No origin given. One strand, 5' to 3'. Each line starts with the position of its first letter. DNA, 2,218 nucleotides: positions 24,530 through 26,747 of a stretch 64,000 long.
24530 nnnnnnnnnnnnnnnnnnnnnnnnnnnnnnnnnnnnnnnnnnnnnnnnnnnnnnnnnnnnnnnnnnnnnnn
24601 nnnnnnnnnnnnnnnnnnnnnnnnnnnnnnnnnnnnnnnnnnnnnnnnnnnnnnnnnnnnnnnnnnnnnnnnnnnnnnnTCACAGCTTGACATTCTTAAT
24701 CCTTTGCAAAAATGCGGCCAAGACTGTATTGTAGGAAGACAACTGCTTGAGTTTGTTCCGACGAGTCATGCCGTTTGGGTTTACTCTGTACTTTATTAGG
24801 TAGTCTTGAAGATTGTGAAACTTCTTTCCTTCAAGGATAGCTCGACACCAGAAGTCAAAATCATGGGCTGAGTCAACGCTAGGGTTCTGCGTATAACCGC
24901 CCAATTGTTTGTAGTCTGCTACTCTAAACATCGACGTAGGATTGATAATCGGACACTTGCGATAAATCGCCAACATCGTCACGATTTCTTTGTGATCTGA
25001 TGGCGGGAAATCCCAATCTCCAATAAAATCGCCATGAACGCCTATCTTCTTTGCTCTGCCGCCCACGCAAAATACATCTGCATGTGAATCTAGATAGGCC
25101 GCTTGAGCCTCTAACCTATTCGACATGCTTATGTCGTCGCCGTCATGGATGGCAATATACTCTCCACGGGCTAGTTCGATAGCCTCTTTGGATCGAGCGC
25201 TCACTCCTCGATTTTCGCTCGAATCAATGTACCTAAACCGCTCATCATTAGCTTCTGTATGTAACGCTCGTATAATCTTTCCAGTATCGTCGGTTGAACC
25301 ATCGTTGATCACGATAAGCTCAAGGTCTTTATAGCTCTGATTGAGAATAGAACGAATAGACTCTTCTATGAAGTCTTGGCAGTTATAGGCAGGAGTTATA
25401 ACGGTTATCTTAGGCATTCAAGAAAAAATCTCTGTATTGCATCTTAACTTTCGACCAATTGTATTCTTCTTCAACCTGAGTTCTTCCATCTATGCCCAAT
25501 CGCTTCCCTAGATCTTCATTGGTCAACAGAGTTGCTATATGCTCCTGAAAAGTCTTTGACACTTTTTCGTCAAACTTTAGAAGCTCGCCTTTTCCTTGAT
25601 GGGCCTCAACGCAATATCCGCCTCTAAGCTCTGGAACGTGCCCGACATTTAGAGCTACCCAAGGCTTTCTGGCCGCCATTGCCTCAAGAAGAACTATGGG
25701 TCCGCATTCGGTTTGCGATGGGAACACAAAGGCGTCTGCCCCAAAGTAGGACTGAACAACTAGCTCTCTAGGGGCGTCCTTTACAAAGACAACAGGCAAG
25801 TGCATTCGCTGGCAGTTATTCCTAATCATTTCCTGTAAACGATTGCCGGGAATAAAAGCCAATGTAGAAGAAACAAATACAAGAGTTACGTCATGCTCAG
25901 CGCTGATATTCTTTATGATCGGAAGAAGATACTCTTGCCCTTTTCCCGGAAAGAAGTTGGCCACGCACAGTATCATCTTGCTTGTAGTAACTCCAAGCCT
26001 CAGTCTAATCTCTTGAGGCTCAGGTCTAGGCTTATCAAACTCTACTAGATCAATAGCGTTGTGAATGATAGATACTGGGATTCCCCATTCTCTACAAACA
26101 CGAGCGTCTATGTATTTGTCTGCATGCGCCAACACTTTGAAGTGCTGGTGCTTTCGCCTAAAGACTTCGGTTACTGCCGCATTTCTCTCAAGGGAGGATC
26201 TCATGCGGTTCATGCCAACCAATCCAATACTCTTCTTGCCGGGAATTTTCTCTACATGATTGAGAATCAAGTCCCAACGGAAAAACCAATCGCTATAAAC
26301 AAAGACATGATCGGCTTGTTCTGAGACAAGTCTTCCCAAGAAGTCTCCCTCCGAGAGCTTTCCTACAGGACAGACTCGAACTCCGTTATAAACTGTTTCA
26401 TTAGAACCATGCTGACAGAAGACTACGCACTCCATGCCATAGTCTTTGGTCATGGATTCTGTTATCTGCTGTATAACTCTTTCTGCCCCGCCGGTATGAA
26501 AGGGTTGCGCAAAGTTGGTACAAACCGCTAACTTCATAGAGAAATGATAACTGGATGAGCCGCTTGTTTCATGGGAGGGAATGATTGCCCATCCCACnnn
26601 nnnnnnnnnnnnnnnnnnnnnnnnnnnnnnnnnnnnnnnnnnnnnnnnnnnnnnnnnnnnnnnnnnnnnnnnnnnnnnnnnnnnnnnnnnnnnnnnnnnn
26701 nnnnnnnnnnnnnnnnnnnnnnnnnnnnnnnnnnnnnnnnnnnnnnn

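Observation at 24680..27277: GT2-GT4-GT2 glycosyltransferase trio transcribed directly after the giant structural genes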

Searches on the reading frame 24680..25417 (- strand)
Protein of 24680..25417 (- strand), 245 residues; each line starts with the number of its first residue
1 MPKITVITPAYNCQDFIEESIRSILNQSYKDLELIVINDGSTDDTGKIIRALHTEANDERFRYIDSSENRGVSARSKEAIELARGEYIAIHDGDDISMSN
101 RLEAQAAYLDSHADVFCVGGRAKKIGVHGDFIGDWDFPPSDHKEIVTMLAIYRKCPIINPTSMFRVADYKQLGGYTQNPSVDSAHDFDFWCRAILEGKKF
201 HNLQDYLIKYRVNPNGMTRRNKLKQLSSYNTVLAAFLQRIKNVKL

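Call 5: search_protein_families(library=pfam, proteins=[window:24680-25417:-], max_evalue=0.01)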
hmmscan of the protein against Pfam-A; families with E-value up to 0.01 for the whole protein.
window:24680-25417:- (245 aa): 3 families
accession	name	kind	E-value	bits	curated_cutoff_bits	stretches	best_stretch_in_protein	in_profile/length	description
PF00535.33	Glycos_transf_2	-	7e-33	114.4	23.3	1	5-128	1-123/168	Glycosyl transferase family 2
PF13641.12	Glyco_tranf_2_3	-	2.5e-18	67.4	27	1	2-121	1-122/230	Glycosyltransferase like family 2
PF10111.15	Glyco_tranf_2_2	-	3.3e-10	40.4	27.3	1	6-108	2-105/276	Glycosyltransferase like family 2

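Call 6: search_protein_families(library=phrogs, proteins=[window:24680-25417:-], max_evalue=0.001)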
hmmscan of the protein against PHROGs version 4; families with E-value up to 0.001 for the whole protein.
window:24680-25417:- (245 aa): 4 families
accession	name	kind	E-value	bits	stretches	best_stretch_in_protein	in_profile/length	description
phrog_841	-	moron, auxiliary metabolic gene and host takeover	2.2e-12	48.1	1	2-115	2-117/309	GtrB-like O-antigen conversion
phrog_22739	-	moron, auxiliary metabolic gene and host takeover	2.4e-08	34.4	1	1-111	1-111/327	GtrB-like O-antigen conversion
phrog_22088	-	unknown function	5.6e-06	26.6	1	4-108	62-169/377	-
phrog_9549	-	moron, auxiliary metabolic gene and host takeover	3.5e-05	24.9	1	4-184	2-167/221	glycosyltransferase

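Call 10: search_dna_similar(query=window:24680-25417:-, collection=phages, mode=protein, max_rows=25)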
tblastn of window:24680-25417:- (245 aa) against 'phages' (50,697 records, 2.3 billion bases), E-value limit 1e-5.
Records with a match: 120; places in all: 144; records where one place covers at least 80% of the query: 34.
Best place of each record, by identity: <60% 120.
By first word of the organism name: Bacteriophage 62; Staphylococcus 12; Acinetobacter 8; Bacillus 8; Listeria 7; Enterococcus 7; uncultured 4; Prochlorococcus 4; Salmonella 4; Campylobacter 2; and 2 more.
By host as written in the record: - 80; Listeria monocytogenes 7; Staphylococcus aureus 7; Bacillus subtilis 4; Enterococcus faecalis 3; Prochlorococcus sp. NATL1A 2; Salmonella enterica subsp. enterica serovar Kentucky 2; Bacillus subtilis BEST7003 2; and 11 more.
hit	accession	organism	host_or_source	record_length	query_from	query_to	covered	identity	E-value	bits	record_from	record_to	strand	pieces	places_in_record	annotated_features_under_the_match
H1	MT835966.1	Bacteriophage sp.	human fecal samples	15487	1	239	98%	34.4%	6e-31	125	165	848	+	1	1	record has no annotation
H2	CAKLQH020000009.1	Acinetobacter phage MD-2021a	not known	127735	2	244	99%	32.5%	3e-27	115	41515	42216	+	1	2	wbgO: glycosyltransferase WbgO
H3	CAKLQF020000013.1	Acinetobacter phage MD-2021a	not known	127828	2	244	99%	32.5%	3e-27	115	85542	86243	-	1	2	wbgO: glycosyltransferase WbgO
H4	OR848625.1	Listeria phage LM 4-14-1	Listeria monocytogenes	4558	1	241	98%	28.5%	3e-12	71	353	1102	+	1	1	record has no annotation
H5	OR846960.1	Listeria phage LM 4-11-1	Listeria monocytogenes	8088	1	241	98%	28.5%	3e-12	71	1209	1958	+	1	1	record has no annotation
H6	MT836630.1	Bacteriophage sp.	human fecal samples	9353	1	218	89%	30.5%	5e-28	117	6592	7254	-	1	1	record has no annotation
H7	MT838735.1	Bacteriophage sp.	human fecal samples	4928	3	220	89%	30.2%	4e-22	100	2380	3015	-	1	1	record has no annotation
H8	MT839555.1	Bacteriophage sp.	human fecal samples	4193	2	218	89%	29.1%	2e-16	84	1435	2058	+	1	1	record has no annotation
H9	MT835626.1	Bacteriophage sp.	human fecal samples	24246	1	218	89%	28.7%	1e-19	93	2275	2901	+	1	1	record has no annotation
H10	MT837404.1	Bacteriophage sp.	human fecal samples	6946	6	240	96%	26.6%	3e-8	59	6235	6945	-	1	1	record has no annotation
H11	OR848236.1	Listeria phage LM 4-14-1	Listeria monocytogenes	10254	2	244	99%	25.6%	3e-13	74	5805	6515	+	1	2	record has no annotation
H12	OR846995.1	Listeria phage LM 4-11-1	Listeria monocytogenes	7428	2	244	99%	25.6%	9e-13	73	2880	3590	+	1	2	record has no annotation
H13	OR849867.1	Staphylococcus phage SA 1298 Kay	Staphylococcus aureus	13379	1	216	88%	28.7%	1e-10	67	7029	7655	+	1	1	record has no annotation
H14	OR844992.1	Staphylococcus phage SA 1306 Kay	Staphylococcus aureus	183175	1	216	88%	28.7%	1e-10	67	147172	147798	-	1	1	record has no annotation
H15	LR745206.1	uncultured phage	metagenomic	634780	4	226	91%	27.8%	2e-21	98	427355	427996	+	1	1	record has no annotation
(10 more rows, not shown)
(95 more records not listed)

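Call 14: search_protein_families(library=ncbifam, proteins=[window:24680-25417:-], max_evalue=0.001)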
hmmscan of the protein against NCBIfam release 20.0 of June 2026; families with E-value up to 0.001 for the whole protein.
window:24680-25417:- (245 aa): 21 families
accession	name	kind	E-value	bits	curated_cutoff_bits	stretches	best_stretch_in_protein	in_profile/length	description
NF053739.1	GlytfEpsEBac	equivalog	8.5e-42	143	450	1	2-226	1-218/265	glycosyltransferase EpsE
NF047683.1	TeichurnBiosyTuaG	equivalog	1.2e-31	110.3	400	1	2-225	6-217/252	teichuronic acid biosynthesis protein TuaG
TIGR03937.1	PgaC_IcaA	equivalog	1.8e-20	73.3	422.3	1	2-106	45-147/407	poly-beta-1,6-N-acetyl-D-glucosamine synthase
NF007482.0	PRK10073.1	equivalog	1.3e-18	67.1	423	1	2-96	6-97/334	glycosyltransferase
NF050050.1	ProtGlycPglI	equivalog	1e-17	64.5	500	1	1-103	1-102/306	GalNAc(5)-diNAcBac-PP-undecaprenol beta-1,3-glucosyltransferase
NF007453.0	PRK10018.1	equivalog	5.5e-16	59.1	382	1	2-109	6-111/280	colanic acid biosynthesis glycosyltransferase WcaA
TIGR04017.1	WcaA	equivalog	6.1e-15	55.6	495.75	1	2-108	5-109/279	colanic acid biosynthesis glycosyltransferase WcaA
TIGR03111.1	glyc2_xrt_Gpos1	hypoth_equivalog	1.5e-12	47.1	363.95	1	1-120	48-167/439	TIGR03111 family XrtG-associated glycosyltransferase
NF038302.1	EPS_HpsE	equivalog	1.6e-12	47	300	1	3-153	2-147/307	hormogonium polysaccharide biosynthesis glycosyltransferase HpsE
NF041394.1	GtaseAglG_Halo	equivalog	3e-12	46.4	440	1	7-122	8-119/304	glucosyl-dolichyl phosphate glucuronosyltransferase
NF041875.1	EPS_EpsD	equivalog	2.4e-11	43.6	370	1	5-119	2-114/325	exopolysaccharide biosynthesis glycosyltransferase EpsD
NF047588.1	GlcsyltransPgfSStrep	equivalog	6.9e-10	38.6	500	1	3-94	2-95/308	glycosyltransferase PgfS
NF038299.1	EPS_HpsN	equivalog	8.6e-10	38.1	425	1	2-122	1-119/317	hormogonium polysaccharide biosynthesis glycosyltransferase HpsN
TIGR04242.1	nodulat_NodC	equivalog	2.1e-09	36.8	550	1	1-99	47-146/395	chitooligosaccharide synthase NodC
TIGR03469.1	HpnB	hypoth_equivalog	2.8e-09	36.5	379.25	1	2-63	44-107/386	hopene-associated glycosyltransferase HpnB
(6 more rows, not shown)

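Call 17: search_solved_structures(query=window:24680-25417:-, max_evalue=0.01)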
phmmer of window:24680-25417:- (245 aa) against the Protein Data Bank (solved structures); distinct sequences matched with E-value up to 0.01: 22.
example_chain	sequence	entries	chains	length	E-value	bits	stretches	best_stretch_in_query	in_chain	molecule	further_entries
2z87_A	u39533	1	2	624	7.9e-23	84.7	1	2-192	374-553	Chondroitin synthase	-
2z86_A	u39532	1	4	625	7.9e-23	84.7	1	2-192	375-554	Chondroitin synthase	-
1h7l_A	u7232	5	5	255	2.7e-15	60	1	2-123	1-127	SPORE COAT POLYSACCHARIDE BIOSYNTHESIS PROTEIN SPSA | PROTEIN (SPORE COAT POLYSACCHARIDE BIOSYNTHESIS PROTEIN SPSA)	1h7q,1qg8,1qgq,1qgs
5tze_C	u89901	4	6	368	4.3e-13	52.8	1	3-216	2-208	Glycosyl transferase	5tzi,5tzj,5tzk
5tz8_A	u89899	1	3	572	1.2e-12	51.3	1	3-216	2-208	Glycosyl transferase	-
5hea_A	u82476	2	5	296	1.6e-12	51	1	4-115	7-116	Putative glycosyltransferase (GalT1)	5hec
6p61_A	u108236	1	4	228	6.9e-12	48.8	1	2-131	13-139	Glycosyltransferase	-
3bcv_A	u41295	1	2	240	1.6e-10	44.4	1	1-99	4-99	Putative glycosyltransferase protein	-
3l7m_A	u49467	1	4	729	3.7e-10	43.2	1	1-98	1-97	Teichoic acid biosynthesis protein F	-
3l7j_A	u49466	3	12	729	3.7e-10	43.2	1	1-98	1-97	Teichoic acid biosynthesis protein F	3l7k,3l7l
3l7i_A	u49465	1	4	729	3.7e-10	43.2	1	1-98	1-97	Teichoic acid biosynthesis protein F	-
8vh7_A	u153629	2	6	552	4.6e-10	42.9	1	2-111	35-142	Heparosan synthase B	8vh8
8viw_A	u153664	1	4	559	4.8e-10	42.8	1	2-111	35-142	Heparosan synthase B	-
6yv7_B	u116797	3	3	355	3.7e-09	39.9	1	2-106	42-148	Glycosyl transferase, family 2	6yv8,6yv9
6yv7_A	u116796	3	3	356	3.8e-09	39.9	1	2-106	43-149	Glycosyl transferase, family 2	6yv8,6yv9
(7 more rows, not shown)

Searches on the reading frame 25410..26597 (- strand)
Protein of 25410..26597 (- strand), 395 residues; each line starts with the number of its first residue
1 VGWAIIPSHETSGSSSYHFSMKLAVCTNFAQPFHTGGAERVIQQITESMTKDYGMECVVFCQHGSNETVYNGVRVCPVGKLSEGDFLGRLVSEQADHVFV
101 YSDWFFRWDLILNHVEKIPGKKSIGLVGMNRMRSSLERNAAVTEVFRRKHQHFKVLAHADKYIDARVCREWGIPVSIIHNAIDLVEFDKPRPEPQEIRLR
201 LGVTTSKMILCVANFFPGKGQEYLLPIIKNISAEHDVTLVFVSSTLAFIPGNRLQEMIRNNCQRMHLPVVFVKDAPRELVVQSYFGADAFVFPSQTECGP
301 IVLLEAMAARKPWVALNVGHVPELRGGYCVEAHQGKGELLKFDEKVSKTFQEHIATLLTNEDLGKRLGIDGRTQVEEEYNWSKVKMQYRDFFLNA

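Call 5: search_protein_families(library=pfam, proteins=[window:25410-26597:-], max_evalue=0.01)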
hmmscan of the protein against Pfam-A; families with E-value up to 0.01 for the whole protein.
window:25410-26597:- (395 aa): 3 families
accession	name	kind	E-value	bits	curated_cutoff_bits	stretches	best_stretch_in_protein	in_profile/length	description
PF00534.26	Glycos_transf_1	-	1.1e-16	61.3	26.4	1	204-372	13-170/172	Glycosyl transferases group 1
PF13692.12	Glyco_trans_1_4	-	8.6e-16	58.9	27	1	207-359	2-141/142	Glycosyl transferases group 1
PF13439.12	Glyco_transf_4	-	0.0078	16.7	28.5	0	36-75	2-40/170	Glycosyltransferase Family 4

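Call 6: search_protein_families(library=phrogs, proteins=[window:25410-26597:-], max_evalue=0.001)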
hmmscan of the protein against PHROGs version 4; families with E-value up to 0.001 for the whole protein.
window:25410-26597:- (395 aa): 1 family
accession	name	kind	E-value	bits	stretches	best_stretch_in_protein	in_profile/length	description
phrog_2170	-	moron, auxiliary metabolic gene and host takeover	4.6e-14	53.3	1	166-386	140-363/374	glycosyltransferase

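Call 12: find_related_loci(query=window:25410-26537:-, collection=viral_contigs, flank=10000)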
Query window:25410-26537:- (375 aa) in viral_contigs; peptide patterns used: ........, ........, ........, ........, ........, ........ (x = any residue, [..] = any of these).
5 stretches matched a pattern; 1 encode a relative of the query (tblastn E <= 1e-3); 1 distinct loci.
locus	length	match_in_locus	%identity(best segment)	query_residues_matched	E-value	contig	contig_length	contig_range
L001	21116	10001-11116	59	1-374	6e-153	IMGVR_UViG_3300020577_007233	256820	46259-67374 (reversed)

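Call 14: search_protein_families(library=ncbifam, proteins=[window:25410-26537:-], max_evalue=0.001)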
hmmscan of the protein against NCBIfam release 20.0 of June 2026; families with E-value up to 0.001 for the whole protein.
window:25410-26537:- (375 aa): 18 families
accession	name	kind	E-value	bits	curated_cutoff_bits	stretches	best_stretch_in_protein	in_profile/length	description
TIGR02149.1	glgA_Coryne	subfamily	5e-20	72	302.4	1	155-367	171-382/391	glycogen synthase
TIGR03999.1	thiol_BshA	equivalog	5.6e-13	48.6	273.7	1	154-372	168-370/375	N-acetyl-alpha-D-glucosaminyl L-malate synthase BshA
TIGR04063.1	stp3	hypoth_equivalog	1.3e-12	47.4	442.05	1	155-372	182-392/397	TIGR04063 family PEP-CTERM/XrtA system glycosyltransferase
NF047684.1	TeichurnBiosyTuaC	equivalog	2.3e-12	46.5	550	1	149-362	181-376/391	teichuronic acid biosynthesis protein TuaC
NF053513.1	Gtran_IagA_BgsA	equivalog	6.5e-12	45.1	460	1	153-296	127-265/333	LTA glycolipid anchor biosynthesis glycosyltransferase, IagA/BgsA family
TIGR03088.1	stp2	hypoth_equivalog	7.4e-11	41.7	409.05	1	155-372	162-370/374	TIGR03088 family PEP-CTERM/XrtA system glycosyltransferase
TIGR04047.1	MSMEG_0565_glyc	hypoth_equivalog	3.2e-10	39.6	259.85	1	140-298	146-308/373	MSMEG_0565 family glycosyltransferase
NF041876.1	EPS_EpsE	equivalog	1.4e-09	37.7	400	1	188-361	216-382/389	exopolysaccharide biosynthesis GT4 family glycosyltransferase EpsE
NF049987.1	DaglGlyslTfaseDgs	equivalog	2e-09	36.9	500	1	153-300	124-265/332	processive diacylglycerol alpha-glucosyltransferase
NF012028.0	PRK15484.1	subfamily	3.7e-09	36.1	618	1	155-370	163-373/380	lipopolysaccharide N-acetylglucosaminyltransferase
NF053787.1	GlcN_PG_synth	equivalog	3e-08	32.9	480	1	122-365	133-349/361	N-acetylglucosaminyl phosphatidylglycerol synthase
TIGR03449.1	mycothiol_MshA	equivalog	7.9e-08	31.6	462.5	1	155-367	190-395/406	D-inositol-3-phosphate glycosyltransferase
NF038229.1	Glyco4_Geo_Pelo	equivalog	9.3e-07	28.2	400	1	179-371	154-332/338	GPMC system family 4 glycosyltransferase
NF038295.1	EPS_HpsP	equivalog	1.5e-06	27.5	550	1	167-367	187-379/388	hormogonium polysaccharide biosynthesis glycosyltransferase HpsP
NF038298.1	EPS_HpsO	equivalog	0.00019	20.4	575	0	281-372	303-384/388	hormogonium polysaccharide biosynthesis glycosyltransferase HpsO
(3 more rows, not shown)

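Call 16: search_solved_structures(query=window:25410-26537:-, max_evalue=0.01)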
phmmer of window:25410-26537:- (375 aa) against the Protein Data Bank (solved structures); distinct sequences matched with E-value up to 0.01: 10.
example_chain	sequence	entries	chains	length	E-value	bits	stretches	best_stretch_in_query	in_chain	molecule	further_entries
6tvp_A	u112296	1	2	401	1.8e-07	33.9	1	155-370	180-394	Alpha-maltose-1-phosphate synthase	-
2jjm_A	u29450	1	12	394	1.5e-05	27.5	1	158-372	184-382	GLYCOSYL TRANSFERASE, GROUP 1 FAMILY PROTEIN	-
3mbo_A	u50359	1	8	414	1.7e-05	27.3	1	158-372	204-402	Glycosyltransferase, group 1 family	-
3oka_A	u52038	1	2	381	2.7e-05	26.7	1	134-362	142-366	GDP-mannose-dependent alpha-(1-6)-phosphatidylinositol monomannoside mannosyltransferase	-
3okc_A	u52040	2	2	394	2.9e-05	26.6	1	134-362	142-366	GDP-mannose-dependent alpha-(1-6)-phosphatidylinositol monomannoside mannosyltransferase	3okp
5d00_A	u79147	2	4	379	0.0024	20.3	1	176-371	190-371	N-acetyl-alpha-D-glucosaminyl L-malate synthase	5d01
3c4q_A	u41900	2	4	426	0.0043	19.5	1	177-369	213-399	Predicted glycosyltransferases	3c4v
3c48_A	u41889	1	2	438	0.0046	19.4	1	177-369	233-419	Predicted glycosyltransferases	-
7qnt_AAA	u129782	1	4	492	0.0091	18.4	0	187-372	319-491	TarM(Se)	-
7qd7_AAA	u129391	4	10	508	0.0097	18.3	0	187-372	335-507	TarM(Se)_G117R | TarM(Se)_G117R-4RboP | TarM(Se)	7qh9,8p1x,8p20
